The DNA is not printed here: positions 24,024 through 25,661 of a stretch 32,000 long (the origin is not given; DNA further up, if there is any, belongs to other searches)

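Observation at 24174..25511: Orphan 445-aa protein with a tandemly duplicated 46-aa module and its own strong leaderless promoter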

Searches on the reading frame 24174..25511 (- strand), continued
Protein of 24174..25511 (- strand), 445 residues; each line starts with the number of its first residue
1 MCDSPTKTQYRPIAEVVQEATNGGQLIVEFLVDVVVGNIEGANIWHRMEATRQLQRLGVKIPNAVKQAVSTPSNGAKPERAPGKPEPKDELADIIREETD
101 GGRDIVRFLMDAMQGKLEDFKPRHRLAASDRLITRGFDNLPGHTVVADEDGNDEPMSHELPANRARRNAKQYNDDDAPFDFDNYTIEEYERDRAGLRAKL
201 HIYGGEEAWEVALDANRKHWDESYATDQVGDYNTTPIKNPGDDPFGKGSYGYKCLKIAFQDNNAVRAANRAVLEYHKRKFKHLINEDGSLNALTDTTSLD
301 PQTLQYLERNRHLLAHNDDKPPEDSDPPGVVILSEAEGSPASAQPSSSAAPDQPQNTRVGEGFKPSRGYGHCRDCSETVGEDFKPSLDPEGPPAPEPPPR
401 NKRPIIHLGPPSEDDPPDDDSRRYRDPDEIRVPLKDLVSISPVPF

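Call 93: search_protein_families(library=pfam, proteins=[L001:4224-5507:-, L001:5504-5914:-, L002:4379-5269:-, L003:4845-5819:-, L006:4777-5283:+, L008:4007-4864:-, L011:3700-5088:+, L014:5328-5981:-, L015:4357-5286:+, L019:3903-5786:-], max_evalue=0.001)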
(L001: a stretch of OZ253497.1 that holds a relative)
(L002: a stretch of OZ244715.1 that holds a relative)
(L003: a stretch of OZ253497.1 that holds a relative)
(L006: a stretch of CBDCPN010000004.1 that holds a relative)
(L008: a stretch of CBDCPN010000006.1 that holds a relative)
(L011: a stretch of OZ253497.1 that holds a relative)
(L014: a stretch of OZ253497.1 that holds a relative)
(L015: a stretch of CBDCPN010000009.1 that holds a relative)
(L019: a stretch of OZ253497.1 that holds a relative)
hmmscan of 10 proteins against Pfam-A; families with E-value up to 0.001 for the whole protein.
L001:4224-5507:- (427 aa): 3 families
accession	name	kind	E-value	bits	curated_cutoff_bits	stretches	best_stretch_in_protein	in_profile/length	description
PF02163.28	Peptidase_M50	-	9.3e-23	81.2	27.2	2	56-128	2-100/221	Peptidase family M50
PF13398.12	Peptidase_M50B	-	2.7e-07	31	26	1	55-130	16-91/201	Peptidase M50B-like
PF00571.33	CBS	-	9.8e-06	26.3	24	1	254-294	1-40/57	CBS domain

L001:5504-5914:- (136 aa): 0 families

L002:4379-5269:- (296 aa): 0 families

L003:4845-5819:- (324 aa): 1 family
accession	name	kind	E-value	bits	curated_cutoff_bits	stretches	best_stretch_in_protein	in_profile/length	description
PF02633.19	Creatininase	-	1.3e-61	208.5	31.3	1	51-297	1-236/238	Creatinine amidohydrolase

L006:4777-5283:+ (168 aa): 1 family
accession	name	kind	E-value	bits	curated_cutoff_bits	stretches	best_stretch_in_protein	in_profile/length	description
PF18967.5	PycTM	-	1.9e-13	51.2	27.2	1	61-151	7-104/107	Pycsar effector protein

L008:4007-4864:- (285 aa): 1 family
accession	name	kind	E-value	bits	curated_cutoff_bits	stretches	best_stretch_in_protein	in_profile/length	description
PF04909.20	Amidohydro_2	-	2.6e-25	90.2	26.4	1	3-276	1-285/289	Amidohydrolase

L011:3700-5088:+ (462 aa): 1 family
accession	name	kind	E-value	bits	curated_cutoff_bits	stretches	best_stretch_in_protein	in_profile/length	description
PF01555.25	N6_N4_Mtase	-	1.8e-15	57.9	26.7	1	45-114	159-219/221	DNA methylase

L014:5328-5981:- (217 aa): 0 families

L015:4357-5286:+ (309 aa): 2 families
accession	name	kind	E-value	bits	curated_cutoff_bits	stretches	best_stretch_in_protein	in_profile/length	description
PF00378.25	ECH_1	-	8.4e-43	146.9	27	2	113-277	88-250/251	Enoyl-CoA hydratase/isomerase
PF16113.10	ECH_2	-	4.9e-17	62.9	27.2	1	14-253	2-226/335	Enoyl-CoA hydratase/isomerase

L019:3903-5786:- (627 aa): 4 families
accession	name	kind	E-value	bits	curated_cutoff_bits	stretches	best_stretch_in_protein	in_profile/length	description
PF01555.25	N6_N4_Mtase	-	2.7e-48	165.2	26.7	1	109-430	1-213/221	DNA methylase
PF22722.2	NA-iREase1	-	3.2e-08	33.9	27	1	493-557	18-81/106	NACHT-associated inactive Restriction Endonuclease 1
PF04471.18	Mrr_cat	-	3.8e-06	27.4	21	1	493-559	27-92/115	Restriction endonuclease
PF02086.21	MethyltransfD12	-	0.00035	20.8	22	0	96-131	164-199/253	D12 class N6 adenine-specific DNA methyltransferase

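Call 103: list_cluster_members(proteins=[P0028, P0031, P0038, P0098])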
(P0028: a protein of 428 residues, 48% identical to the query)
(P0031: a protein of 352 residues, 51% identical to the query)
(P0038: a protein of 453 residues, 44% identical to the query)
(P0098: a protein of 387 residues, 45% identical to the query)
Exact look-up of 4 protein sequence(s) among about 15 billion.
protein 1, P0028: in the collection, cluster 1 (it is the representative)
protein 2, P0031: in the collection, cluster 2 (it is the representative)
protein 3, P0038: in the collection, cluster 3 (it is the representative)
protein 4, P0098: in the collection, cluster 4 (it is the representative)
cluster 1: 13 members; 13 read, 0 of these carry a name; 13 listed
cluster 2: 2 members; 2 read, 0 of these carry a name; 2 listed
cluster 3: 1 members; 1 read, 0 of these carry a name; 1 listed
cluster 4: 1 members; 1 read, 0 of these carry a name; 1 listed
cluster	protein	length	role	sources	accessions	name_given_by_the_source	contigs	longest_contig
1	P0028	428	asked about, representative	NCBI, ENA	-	-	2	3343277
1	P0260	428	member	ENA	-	-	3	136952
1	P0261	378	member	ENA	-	-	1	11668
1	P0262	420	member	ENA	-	-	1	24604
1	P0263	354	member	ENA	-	-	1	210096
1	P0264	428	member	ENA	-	-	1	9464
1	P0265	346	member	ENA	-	-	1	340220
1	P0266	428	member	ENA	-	-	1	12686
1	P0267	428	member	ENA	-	-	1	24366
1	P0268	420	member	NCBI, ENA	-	-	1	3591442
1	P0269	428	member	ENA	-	-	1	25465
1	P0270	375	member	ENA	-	-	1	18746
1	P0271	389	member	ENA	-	-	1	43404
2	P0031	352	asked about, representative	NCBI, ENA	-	-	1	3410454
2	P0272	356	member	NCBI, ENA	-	-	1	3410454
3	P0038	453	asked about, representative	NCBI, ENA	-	-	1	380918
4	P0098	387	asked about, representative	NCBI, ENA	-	-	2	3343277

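Call 104: find_encoding_contigs(protein=P0160, flank=5000, max_places=2)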
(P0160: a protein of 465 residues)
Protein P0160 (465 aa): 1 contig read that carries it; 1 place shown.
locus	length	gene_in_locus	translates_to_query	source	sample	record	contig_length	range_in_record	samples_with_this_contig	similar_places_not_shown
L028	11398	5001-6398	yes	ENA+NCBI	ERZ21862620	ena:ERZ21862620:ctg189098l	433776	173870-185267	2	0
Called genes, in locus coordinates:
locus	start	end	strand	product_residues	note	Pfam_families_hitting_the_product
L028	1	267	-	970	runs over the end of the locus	PF07669:Eco57I (weak)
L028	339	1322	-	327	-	PF03786:UxuA, PF01261:AP_endonuc_2, PF03786:UxuA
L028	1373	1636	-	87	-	-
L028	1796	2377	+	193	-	PF08819:DUF1802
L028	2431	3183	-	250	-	-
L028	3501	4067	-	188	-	PF01878:EVE (weak)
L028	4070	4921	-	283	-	-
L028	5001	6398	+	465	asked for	-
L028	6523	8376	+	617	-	PF00009:GTP_EFTU, PF01926:MMR_HSR1 (faint), PF03144:GTP_EFTU_D2, PF25461:Beta-barrel_SelB, PF09106:WHD_2nd_SelB, PF09107:WHD_3rd_SelB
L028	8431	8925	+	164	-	-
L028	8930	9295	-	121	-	PF06262:Zincin_1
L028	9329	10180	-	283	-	PF01261:AP_endonuc_2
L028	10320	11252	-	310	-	PF07549:Sec_GG (weak), PF02355:SecD_SecF_C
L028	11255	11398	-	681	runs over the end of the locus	PF07549:Sec_GG (faint), PF21760:SecD_1st, PF22599:SecDF_P1_head, PF02355:SecD_SecF_C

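Call 105: find_encoding_contigs(protein=P0226, flank=5000, max_places=2)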
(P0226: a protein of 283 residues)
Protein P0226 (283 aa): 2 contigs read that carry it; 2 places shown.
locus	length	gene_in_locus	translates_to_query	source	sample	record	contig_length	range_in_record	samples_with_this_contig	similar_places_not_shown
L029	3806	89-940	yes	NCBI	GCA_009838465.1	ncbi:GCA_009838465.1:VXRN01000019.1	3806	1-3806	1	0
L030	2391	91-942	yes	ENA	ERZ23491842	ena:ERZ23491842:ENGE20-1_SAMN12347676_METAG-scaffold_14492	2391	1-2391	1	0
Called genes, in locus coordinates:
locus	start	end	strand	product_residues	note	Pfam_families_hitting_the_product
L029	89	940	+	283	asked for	-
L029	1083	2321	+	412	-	PF03237:Terminase_6N, PF17289:Terminase_6C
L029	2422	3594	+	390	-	PF00296:Bac_luciferase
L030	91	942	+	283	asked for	-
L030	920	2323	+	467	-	PF03237:Terminase_6N, PF17289:Terminase_6C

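Call 106: find_encoding_contigs(protein=P0176, flank=5000, max_places=2)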
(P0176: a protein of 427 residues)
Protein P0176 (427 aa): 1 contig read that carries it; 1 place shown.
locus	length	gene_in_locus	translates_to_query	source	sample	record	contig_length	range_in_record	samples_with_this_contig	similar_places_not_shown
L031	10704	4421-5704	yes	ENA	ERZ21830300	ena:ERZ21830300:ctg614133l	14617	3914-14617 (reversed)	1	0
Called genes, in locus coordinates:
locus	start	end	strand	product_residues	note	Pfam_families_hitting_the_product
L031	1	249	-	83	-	?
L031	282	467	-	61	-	PF00072:Response_reg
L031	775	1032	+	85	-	-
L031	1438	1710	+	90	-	-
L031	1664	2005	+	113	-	-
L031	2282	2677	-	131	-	PF00248:Aldo_ket_red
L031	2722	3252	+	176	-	-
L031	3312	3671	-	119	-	PF08819:DUF1802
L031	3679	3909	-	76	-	PF08819:DUF1802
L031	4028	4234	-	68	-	-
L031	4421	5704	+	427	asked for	-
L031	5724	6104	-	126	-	-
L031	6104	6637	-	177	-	-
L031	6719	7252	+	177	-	-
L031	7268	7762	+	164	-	-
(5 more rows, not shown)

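Call 109: find_related_loci(query=A7, collection=viral_contigs, flank=6000)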
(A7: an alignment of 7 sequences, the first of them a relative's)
Query A7 (283 aa) in viral_contigs; peptide patterns used: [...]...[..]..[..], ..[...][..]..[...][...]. (x = any residue, [..] = any of these).
13 stretches matched a pattern, but none encodes a relative of the query by tblastn (E <= 1e-3).

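Call 110: find_encoding_contigs(protein=P0231, flank=8000, max_places=4)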
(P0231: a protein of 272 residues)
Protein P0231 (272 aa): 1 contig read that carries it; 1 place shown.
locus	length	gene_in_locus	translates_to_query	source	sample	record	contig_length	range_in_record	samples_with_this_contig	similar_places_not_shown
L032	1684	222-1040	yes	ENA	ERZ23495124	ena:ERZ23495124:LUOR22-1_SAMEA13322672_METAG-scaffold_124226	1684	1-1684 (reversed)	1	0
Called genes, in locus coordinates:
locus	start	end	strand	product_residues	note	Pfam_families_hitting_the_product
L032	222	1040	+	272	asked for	-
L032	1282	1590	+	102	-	PF04480:DUF559, PF18741:MTES_1575 (weak)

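Call 112: find_encoding_contigs(protein=P0249, flank=8000, max_places=6)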
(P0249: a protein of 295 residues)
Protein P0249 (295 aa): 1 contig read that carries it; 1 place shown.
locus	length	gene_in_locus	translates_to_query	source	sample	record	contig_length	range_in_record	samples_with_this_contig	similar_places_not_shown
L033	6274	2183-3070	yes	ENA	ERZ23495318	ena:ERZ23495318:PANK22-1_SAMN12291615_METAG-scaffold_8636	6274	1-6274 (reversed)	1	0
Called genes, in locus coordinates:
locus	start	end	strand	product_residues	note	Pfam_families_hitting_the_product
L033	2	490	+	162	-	?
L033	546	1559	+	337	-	PF08867:FRG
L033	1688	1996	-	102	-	-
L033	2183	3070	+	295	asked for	-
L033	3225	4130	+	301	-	-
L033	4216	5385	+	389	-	PF02595:Gly_kinase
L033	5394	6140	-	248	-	PF02589:LUD_dom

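Call 114: find_related_loci(query=A7, collection=metagenome_contigs, flank=6000)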
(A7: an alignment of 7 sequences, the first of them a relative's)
Query A7 (283 aa) in metagenome_contigs; peptide patterns used: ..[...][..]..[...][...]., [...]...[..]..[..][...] (x = any residue, [..] = any of these).
296 stretches matched a pattern; 1 encode a relative of the query (tblastn E <= 1e-3); 1 distinct loci.
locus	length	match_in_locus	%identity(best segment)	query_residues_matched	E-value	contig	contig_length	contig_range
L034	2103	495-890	41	8-145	5e-26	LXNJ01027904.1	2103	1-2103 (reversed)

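Call 118: search_protein_families(library=phrogs, alignment_id=A7, max_evalue=1)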
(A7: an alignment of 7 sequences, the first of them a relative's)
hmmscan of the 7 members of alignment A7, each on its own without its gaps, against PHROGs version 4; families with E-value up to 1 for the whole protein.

A. member 1, P0226 (283 aa): 2 families
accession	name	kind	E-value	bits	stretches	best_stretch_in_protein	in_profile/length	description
phrog_6694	-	unknown function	0.13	13.5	0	8-36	30-58/117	-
phrog_3695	-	unknown function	0.25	12.6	1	57-82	3-28/52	-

B. families by the number of members that match (of 7 scanned): 7 families
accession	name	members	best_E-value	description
phrog_6694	-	4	0.00057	-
phrog_15261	-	2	0.0035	-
phrog_38634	-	1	0.16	-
phrog_3695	-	1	0.25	-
phrog_7974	-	1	0.34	-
phrog_21473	-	1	0.49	-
phrog_641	-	1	0.5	terminase small subunit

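Call 120: search_protein_families(library=phrogs, proteins=[P0187, P0191, P0195, P0258, P0192, P0248, P0253, P0163, P0152, P0243], max_evalue=0.05)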
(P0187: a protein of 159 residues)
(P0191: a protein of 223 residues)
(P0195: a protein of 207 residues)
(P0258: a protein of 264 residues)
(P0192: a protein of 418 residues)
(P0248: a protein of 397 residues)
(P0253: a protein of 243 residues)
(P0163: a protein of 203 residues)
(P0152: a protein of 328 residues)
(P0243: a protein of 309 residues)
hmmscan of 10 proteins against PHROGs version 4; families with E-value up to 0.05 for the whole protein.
P0187 (159 aa): 1 family
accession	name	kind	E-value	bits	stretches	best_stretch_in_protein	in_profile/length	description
phrog_15261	-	unknown function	6.5e-05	24.3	0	99-133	43-75/99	-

P0191 (223 aa): 1 family
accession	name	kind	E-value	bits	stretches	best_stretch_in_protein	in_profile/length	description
phrog_15261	-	unknown function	6.6e-05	24.3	0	103-136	43-74/99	-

P0195 (207 aa): 1 family
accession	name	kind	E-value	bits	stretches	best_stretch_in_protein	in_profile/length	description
phrog_15261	-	unknown function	3.9e-05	25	1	98-136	42-78/99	-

P0258 (264 aa): 1 family
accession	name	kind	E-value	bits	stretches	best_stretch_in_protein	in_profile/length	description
phrog_15261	-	unknown function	0.011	17.2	1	92-133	42-81/99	-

P0192 (418 aa): 1 family
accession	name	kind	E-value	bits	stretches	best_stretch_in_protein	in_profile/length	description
phrog_15261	-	unknown function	0.0002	22.7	0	96-152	34-89/99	-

P0248 (397 aa): 1 family
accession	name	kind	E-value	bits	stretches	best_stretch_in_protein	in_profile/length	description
phrog_15261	-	unknown function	0.0016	19.8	0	99-154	34-87/99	-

P0253 (243 aa): 0 families

P0163 (203 aa): 1 family
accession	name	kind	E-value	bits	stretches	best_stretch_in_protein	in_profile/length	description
phrog_6694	-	unknown function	0.0019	19.4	0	99-128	33-62/117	-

P0152 (328 aa): 0 families

P0243 (309 aa): 0 families

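Call 121: search_dna_similar(query=P0187, collection=phages, mode=protein, max_evalue=0.1, max_rows=25)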
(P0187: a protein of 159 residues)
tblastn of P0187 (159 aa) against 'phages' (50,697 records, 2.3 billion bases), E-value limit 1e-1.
No match.
